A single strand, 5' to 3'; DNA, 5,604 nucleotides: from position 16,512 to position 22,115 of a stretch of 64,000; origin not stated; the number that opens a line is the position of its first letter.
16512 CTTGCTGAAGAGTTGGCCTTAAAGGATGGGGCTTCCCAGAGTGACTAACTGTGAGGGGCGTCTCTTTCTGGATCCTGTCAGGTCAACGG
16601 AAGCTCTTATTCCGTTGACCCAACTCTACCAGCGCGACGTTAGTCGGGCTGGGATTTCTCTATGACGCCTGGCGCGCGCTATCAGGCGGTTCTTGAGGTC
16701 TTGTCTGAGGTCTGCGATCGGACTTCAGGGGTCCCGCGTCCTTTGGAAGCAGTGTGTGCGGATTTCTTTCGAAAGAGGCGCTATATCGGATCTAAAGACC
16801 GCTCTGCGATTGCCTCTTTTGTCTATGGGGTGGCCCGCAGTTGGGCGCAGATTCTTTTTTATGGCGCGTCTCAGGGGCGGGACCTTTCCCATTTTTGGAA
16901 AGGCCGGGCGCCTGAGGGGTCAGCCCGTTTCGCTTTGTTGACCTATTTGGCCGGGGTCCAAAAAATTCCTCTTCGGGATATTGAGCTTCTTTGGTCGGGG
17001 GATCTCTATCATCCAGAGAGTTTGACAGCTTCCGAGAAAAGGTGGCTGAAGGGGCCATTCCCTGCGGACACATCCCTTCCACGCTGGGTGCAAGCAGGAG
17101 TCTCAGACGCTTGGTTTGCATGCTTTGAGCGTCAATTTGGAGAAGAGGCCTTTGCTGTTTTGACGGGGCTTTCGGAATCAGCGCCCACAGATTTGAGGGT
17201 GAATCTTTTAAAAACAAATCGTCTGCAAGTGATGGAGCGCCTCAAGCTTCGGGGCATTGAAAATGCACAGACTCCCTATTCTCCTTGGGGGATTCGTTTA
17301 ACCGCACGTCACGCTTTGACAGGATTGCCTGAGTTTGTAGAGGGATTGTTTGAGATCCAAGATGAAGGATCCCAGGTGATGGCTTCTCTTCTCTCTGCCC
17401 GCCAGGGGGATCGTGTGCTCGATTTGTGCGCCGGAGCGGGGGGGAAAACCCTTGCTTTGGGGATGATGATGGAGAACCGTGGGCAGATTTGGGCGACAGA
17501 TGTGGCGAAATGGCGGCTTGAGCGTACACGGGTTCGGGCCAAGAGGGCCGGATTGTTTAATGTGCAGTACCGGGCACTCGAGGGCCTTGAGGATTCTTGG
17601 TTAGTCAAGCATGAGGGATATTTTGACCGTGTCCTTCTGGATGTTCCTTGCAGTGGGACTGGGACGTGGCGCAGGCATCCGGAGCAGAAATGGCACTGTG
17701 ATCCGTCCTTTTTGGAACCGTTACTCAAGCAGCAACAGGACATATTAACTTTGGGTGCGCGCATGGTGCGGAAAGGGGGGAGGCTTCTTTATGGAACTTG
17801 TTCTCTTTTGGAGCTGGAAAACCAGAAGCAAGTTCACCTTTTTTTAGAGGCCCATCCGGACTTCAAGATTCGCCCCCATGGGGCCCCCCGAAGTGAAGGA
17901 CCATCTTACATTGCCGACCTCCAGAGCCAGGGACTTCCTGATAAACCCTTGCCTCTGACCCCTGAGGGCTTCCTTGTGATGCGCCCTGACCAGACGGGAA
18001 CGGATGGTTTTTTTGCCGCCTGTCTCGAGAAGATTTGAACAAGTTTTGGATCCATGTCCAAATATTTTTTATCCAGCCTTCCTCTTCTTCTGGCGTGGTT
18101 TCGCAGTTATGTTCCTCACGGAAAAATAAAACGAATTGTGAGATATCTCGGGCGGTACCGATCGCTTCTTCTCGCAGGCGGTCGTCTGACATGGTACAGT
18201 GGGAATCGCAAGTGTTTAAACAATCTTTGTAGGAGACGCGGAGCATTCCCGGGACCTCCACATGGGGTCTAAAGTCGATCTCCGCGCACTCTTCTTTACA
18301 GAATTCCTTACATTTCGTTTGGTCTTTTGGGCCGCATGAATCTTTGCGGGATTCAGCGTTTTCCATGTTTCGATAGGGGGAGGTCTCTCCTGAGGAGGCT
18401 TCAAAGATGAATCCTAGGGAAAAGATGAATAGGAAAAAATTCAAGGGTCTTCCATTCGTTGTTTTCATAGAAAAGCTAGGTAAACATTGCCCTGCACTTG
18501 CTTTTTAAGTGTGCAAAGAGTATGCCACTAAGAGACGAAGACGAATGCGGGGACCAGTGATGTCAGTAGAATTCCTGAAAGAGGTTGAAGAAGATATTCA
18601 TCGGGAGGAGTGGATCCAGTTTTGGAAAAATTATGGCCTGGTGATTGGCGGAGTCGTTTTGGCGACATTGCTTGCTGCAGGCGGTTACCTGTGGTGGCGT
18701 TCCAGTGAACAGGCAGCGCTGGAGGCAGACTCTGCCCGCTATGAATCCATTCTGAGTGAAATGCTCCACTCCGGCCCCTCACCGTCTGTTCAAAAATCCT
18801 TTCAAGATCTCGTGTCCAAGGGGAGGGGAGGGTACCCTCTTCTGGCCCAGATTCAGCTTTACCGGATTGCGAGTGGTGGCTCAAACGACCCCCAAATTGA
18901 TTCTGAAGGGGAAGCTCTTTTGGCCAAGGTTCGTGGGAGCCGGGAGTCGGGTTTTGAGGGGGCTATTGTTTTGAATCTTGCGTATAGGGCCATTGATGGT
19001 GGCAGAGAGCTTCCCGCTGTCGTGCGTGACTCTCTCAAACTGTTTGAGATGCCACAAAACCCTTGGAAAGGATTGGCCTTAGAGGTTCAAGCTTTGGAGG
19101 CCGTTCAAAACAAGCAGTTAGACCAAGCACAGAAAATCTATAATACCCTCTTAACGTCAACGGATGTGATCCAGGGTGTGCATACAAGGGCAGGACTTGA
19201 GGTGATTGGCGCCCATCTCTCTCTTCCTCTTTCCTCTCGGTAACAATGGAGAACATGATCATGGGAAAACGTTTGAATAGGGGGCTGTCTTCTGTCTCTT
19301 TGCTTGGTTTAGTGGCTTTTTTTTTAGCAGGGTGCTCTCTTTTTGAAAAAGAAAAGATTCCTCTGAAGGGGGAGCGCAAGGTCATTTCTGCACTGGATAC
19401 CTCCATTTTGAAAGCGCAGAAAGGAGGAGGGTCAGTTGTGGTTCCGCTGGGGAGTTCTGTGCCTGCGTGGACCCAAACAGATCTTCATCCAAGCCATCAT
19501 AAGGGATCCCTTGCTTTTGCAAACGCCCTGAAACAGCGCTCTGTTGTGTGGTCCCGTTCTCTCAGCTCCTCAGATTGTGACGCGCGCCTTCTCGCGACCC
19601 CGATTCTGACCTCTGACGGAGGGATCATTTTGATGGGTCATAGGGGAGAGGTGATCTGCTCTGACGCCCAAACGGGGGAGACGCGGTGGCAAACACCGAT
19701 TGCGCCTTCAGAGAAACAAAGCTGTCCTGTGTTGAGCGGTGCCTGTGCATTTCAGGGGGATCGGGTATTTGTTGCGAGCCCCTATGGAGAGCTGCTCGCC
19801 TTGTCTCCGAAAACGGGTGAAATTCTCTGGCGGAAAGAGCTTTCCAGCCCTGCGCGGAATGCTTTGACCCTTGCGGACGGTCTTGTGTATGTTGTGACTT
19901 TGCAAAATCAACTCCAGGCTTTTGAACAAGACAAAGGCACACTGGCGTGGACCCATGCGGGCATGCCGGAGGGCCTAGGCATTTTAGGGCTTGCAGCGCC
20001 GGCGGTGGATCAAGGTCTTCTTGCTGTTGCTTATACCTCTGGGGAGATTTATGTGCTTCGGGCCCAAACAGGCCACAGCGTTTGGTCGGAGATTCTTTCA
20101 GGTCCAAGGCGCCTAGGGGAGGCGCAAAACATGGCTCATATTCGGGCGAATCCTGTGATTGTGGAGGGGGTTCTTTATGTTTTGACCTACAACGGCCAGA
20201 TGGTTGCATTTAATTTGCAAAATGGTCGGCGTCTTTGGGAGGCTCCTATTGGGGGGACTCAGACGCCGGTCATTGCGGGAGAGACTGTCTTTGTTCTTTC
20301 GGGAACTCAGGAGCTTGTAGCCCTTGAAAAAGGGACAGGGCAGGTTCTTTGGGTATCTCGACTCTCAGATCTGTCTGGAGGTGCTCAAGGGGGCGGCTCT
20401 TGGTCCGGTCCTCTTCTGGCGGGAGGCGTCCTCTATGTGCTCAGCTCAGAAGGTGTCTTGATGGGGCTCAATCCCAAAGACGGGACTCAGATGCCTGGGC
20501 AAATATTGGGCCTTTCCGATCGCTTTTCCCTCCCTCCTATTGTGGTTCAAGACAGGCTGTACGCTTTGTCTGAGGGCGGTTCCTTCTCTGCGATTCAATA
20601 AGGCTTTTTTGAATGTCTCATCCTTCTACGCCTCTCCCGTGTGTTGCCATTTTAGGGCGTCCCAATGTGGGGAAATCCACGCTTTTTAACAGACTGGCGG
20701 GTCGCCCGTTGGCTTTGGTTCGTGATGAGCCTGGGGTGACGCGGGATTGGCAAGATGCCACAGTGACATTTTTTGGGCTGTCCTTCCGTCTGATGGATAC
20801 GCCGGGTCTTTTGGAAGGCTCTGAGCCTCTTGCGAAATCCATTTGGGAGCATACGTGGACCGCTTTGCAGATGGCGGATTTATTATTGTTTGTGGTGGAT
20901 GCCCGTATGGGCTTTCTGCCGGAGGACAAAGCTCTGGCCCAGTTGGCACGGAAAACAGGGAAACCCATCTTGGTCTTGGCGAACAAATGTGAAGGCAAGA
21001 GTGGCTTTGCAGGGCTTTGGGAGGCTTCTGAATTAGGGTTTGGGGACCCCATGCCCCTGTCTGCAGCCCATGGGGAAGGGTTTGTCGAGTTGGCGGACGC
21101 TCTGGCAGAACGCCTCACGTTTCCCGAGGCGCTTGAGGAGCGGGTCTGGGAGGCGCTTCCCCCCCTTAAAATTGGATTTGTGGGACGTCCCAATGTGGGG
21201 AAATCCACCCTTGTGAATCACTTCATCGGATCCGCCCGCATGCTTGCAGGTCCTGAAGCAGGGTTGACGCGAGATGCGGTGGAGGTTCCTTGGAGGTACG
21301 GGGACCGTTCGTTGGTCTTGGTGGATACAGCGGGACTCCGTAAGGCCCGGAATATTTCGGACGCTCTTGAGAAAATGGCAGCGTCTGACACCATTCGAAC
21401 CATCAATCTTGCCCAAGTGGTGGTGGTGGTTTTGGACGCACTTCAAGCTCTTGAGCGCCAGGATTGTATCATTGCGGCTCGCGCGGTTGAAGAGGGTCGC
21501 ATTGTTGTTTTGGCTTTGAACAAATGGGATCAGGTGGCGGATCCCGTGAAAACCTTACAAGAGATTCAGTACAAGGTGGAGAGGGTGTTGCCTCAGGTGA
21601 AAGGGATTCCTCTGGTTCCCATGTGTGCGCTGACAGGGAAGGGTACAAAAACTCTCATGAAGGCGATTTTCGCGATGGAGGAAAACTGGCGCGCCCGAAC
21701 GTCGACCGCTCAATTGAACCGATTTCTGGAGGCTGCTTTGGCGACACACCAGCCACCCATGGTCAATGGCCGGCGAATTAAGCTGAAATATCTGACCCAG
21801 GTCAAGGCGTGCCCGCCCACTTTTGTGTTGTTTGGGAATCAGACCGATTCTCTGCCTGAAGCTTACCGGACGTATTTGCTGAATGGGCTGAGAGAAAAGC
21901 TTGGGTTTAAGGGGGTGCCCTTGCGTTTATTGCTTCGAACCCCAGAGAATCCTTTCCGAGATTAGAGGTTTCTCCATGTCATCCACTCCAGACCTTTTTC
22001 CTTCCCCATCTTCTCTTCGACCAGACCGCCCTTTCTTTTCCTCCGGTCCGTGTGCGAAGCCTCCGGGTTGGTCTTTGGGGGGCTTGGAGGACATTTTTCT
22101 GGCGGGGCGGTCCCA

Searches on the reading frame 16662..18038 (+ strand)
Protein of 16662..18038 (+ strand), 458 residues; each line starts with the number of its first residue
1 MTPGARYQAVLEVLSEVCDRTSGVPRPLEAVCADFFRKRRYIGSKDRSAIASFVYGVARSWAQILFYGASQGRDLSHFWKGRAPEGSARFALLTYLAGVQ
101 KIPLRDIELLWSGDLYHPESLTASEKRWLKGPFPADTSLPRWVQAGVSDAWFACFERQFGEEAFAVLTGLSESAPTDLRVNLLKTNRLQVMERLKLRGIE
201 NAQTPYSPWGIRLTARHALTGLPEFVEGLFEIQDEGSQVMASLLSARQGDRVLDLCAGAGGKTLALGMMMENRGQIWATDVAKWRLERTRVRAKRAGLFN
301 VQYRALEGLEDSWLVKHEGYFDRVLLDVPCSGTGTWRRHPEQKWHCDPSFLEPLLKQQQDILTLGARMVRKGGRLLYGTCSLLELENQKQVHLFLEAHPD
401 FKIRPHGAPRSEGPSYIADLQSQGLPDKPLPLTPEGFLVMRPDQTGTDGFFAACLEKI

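Call 39: search_protein_families(library=pfam, proteins=[window:16662-18038:+], max_evalue=0.001)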
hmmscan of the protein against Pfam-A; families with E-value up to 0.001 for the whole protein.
window:16662-18038:+ (458 aa): 5 families
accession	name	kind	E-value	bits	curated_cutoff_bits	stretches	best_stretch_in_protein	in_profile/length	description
PF01189.24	Methyltr_RsmB-F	-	2.5e-42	145.2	27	1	242-455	2-198/199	16S rRNA methyltransferase RsmB/F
PF22458.1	RsmF-B_ferredox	-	3.1e-11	43.7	27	1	153-216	7-70/74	Methyltr_RsmF/B-like, ferredoxin-like domain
PF17125.10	Methyltr_RsmF_N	-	8.5e-07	29.8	34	1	155-234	9-85/86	N-terminal domain of 16S rRNA methyltransferase RsmF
PF01209.24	Ubie_methyltran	-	3.9e-06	26.8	20.1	1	240-306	39-105/233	ubiE/COQ5 methyltransferase family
PF13649.12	Methyltransf_25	-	0.00054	21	27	0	252-325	1-69/97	Methyltransferase domain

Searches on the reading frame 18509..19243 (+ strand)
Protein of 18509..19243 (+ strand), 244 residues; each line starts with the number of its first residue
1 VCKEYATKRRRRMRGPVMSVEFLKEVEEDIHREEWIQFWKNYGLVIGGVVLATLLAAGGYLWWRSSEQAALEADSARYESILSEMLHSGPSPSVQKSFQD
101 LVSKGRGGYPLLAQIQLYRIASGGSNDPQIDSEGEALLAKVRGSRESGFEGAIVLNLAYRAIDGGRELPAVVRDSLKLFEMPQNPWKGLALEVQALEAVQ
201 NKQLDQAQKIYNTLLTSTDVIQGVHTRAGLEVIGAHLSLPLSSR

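Call 39: search_protein_families(library=pfam, proteins=[window:18509-19243:+], max_evalue=0.001)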
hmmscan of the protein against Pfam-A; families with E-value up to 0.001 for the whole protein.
window:18509-19243:+ (244 aa): 1 family
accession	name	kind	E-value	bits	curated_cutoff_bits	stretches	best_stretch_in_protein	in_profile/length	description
PF09976.15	TPR_21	-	1.7e-07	31.6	25.5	1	37-118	2-83/193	Tetratricopeptide repeat-like domain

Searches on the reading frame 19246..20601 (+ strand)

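Call 39: search_protein_families(library=pfam, proteins=[window:19246-20601:+], max_evalue=0.001)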
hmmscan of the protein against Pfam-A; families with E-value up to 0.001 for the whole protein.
window:19246-20601:+ (451 aa): 6 families
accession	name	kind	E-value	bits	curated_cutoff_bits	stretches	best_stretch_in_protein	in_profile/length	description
PF13360.13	PQQ_2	-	2.6e-67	227.3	27.6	4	163-370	25-232/233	Outer membrane protein assembly factor BamB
PF13570.13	Beta-prop_ACSF4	-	3.9e-22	79.5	133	2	97-281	38-209/329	Beta-alanine-activating enzyme, beta-propeller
PF01011.28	PQQ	-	1.2e-18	67.7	26.7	0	292-332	42-82/595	Glucose/ethanol/alcohol dehydrogenase, beta-propeller domain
PF25293.1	Beta-prop_EMC1_N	-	4.8e-10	39.9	34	1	172-328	32-188/219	EMC1 N-terminal beta-propeller domain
PF23727.1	Beta-prop_FAM234A_B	-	1.4e-06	27.6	26.4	0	123-164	89-132/467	FAM234A/B beta-propeller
PF03478.24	Beta-prop_KIB1-4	-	0.00027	21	27.4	0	259-372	84-172/242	KIB1-4 beta-propeller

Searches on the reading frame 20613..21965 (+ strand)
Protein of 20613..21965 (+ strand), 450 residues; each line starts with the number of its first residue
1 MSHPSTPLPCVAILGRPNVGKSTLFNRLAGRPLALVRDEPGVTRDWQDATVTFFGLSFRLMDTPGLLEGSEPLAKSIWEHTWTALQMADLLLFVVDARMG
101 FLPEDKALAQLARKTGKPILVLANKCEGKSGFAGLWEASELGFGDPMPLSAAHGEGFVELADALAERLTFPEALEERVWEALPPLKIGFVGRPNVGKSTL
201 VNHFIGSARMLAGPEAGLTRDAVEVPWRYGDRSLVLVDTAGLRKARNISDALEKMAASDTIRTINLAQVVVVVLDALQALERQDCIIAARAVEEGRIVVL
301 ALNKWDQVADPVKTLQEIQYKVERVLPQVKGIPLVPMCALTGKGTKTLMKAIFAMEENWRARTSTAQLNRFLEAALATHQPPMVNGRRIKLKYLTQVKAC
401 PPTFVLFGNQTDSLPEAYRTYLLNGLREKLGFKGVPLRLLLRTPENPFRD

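Call 39: search_protein_families(library=pfam, proteins=[window:20613-21965:+], max_evalue=0.001)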
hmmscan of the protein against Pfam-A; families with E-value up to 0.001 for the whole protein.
window:20613-21965:+ (450 aa): 14 families
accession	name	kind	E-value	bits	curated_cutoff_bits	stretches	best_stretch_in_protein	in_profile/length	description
PF01926.29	MMR_HSR1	-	3.1e-50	169.4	21.9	2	11-125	2-113/113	50S ribosome-binding GTPase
PF14714.11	KH_dom-like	-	9.4e-31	106.4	27.3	1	362-442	1-81/81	KH-domain-like of EngA bacterial GTPase enzymes, C-terminal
PF02421.24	FeoB_N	-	2.7e-26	92.4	27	2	186-352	2-156/156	Ferrous iron transport protein B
PF00009.33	GTP_EFTU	-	6.7e-21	75.2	26.5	2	258-355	84-185/188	Elongation factor Tu GTP binding domain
PF00350.29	Dynamin_N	-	2.1e-12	47.9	27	0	187-225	1-38/168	Dynamin family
PF04548.22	AIG1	-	5.2e-10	39.4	27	1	13-113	5-109/212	AIG1 family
PF03193.22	RsgA_GTPase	-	7.4e-07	29.6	30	0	187-210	109-132/174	RsgA GTPase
PF00025.27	Arf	-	2.6e-05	24.2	22.3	0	12-127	18-126/174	ADP-ribosylation factor family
PF08477.19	Roc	-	2.7e-05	24.8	27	0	186-249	1-73/119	Ras of Complex, Roc, domain of DAPkinase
PF02492.25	cobW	-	5.8e-05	23.2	20.7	0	231-327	83-174/180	CobW/HypB/UreG, nucleotide-binding domain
PF05621.17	TniB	-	0.00013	21.9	22.4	0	7-29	34-56/189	Bacterial TniB protein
PF13479.12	AAA_24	-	0.00033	21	27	0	10-41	4-33/195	AAA domain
PF03308.22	MeaB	-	0.00038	20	23.1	0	185-205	34-54/273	Methylmalonyl Co-A mutase-associated GTPase MeaB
PF00005.33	ABC_tran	-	0.00057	20.9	25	0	10-31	13-34/137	ABC transporter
